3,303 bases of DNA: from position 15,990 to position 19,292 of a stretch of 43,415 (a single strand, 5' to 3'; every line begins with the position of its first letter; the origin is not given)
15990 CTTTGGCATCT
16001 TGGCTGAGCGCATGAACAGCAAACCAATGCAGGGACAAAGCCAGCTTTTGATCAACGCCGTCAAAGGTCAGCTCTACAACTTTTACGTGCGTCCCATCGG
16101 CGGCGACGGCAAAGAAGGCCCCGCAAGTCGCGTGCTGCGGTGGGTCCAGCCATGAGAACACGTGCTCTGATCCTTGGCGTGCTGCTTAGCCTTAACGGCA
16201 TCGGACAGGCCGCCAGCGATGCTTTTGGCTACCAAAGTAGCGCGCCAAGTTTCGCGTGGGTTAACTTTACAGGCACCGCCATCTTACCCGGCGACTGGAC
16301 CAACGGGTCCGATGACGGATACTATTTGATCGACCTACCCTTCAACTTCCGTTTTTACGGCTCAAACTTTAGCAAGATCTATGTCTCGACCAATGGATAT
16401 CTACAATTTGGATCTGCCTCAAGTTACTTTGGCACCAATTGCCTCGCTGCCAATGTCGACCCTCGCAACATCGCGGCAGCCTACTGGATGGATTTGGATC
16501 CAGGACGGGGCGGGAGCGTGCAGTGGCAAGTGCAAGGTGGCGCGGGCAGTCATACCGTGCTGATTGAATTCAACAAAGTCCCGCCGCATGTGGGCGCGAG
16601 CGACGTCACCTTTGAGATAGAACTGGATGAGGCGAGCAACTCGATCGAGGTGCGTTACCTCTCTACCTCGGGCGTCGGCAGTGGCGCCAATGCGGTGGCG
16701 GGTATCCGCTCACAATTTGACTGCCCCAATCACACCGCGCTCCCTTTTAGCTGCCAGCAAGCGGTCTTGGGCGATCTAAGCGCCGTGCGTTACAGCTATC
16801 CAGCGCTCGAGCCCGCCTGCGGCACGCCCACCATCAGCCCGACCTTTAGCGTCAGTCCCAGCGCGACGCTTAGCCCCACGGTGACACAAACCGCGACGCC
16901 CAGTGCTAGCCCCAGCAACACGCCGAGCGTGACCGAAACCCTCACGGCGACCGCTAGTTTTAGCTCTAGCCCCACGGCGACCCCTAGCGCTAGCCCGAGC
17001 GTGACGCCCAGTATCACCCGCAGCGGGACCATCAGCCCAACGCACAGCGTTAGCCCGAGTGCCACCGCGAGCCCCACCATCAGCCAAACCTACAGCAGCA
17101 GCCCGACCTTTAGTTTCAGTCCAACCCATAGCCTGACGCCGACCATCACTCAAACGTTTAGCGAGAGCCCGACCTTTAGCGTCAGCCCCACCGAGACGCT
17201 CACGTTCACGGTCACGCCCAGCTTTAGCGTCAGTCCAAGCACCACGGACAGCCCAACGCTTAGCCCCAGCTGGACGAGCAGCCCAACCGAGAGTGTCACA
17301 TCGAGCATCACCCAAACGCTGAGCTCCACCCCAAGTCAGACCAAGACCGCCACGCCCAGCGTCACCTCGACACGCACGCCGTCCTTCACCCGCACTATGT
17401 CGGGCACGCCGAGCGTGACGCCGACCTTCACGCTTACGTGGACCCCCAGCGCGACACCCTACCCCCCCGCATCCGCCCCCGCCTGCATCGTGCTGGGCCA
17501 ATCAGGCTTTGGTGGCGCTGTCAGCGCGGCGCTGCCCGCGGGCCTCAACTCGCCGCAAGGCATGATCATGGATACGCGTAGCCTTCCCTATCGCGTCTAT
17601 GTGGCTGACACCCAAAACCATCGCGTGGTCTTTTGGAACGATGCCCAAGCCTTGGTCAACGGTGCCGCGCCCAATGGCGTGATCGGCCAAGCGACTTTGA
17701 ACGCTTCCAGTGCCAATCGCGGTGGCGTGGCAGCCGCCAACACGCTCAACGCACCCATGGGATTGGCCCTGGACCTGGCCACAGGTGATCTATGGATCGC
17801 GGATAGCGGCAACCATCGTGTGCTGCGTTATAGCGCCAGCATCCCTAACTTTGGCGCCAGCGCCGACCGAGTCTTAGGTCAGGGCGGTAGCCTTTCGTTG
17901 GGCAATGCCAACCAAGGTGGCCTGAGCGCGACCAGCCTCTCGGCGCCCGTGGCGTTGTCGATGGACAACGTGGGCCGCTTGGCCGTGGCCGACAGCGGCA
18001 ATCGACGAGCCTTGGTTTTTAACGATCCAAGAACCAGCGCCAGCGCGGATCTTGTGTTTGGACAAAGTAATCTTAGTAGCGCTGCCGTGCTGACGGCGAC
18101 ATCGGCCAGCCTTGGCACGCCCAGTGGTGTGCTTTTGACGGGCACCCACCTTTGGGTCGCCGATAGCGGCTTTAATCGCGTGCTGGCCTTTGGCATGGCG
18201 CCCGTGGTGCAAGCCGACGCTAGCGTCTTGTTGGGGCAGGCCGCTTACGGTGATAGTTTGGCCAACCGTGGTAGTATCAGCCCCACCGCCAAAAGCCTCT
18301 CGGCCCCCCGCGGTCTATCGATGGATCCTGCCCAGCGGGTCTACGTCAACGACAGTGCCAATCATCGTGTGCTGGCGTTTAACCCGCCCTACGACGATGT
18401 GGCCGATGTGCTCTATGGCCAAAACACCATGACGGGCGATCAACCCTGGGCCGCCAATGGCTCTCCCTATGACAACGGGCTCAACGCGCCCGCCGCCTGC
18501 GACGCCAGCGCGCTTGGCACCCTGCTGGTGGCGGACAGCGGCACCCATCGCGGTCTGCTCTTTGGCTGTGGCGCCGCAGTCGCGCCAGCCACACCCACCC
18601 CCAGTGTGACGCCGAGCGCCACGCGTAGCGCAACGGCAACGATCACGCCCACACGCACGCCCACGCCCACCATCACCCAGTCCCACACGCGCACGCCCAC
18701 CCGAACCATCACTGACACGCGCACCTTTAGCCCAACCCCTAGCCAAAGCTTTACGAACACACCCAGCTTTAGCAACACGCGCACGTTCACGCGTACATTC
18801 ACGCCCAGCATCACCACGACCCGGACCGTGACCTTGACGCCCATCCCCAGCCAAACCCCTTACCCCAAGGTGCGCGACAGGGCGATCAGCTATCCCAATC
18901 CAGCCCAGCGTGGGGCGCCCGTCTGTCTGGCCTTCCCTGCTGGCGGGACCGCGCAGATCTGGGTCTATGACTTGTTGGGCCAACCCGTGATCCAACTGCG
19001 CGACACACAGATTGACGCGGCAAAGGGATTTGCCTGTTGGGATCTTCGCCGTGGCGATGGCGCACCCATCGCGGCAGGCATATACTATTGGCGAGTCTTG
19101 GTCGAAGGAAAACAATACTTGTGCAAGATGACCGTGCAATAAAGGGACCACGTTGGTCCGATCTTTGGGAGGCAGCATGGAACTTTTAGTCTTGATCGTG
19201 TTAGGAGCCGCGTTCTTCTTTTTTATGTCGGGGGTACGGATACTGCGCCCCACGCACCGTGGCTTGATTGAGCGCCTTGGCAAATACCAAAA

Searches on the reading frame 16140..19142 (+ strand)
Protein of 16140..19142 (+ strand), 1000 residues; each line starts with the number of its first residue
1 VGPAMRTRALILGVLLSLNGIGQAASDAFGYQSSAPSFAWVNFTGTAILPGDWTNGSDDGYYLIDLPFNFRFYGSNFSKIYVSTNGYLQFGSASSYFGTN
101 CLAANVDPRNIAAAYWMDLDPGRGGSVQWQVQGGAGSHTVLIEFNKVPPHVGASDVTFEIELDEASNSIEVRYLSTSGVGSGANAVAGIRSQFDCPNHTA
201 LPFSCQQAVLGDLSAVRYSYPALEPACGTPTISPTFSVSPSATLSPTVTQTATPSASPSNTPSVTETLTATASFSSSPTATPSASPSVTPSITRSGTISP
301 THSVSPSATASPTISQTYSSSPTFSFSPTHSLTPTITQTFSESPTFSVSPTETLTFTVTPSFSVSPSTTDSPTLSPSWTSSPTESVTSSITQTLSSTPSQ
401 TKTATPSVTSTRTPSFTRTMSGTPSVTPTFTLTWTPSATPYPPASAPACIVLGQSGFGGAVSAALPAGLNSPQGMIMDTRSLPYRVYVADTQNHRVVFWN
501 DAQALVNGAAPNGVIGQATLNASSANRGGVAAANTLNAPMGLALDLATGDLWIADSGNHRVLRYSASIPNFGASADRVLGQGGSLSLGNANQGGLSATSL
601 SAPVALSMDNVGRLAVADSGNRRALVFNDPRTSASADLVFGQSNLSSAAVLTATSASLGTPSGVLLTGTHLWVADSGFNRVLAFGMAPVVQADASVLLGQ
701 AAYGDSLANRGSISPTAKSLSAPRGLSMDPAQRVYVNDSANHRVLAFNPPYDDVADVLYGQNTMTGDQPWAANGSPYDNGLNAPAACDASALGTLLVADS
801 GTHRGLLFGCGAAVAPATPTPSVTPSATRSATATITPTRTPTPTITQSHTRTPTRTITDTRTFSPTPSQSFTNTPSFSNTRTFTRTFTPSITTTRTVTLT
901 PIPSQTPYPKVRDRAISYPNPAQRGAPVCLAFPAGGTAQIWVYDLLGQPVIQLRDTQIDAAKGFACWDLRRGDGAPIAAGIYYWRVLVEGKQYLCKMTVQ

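Call 40: search_protein_families(library=pfam, proteins=[window:16140-19142:+], max_evalue=0.00001)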
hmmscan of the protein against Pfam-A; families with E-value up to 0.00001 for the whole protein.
window:16140-19142:+ (1000 aa): 1 family
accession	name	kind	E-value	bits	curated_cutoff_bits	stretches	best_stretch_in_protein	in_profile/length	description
PF01436.27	NHL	-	6e-21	73.8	20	0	537-564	2-28/28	NHL repeat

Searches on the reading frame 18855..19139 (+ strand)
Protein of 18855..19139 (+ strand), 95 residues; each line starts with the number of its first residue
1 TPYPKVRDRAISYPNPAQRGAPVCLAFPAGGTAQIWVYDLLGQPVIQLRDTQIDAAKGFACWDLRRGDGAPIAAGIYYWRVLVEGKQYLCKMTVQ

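Call 101: search_protein_families(library=pfam, proteins=[window:18855-19139:+], max_evalue=10)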
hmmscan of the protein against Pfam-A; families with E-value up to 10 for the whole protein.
seq(95 aa): 2 families
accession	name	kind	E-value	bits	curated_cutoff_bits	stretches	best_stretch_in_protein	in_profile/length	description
PF18962.6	Por_Secre_tail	-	0.0061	17.3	27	1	13-52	2-41/75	Secretion system C-terminal sorting domain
PF13585.12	CHU_C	-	0.28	11.8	27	1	33-85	29-75/86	CHU_C Type IX secretion signal domain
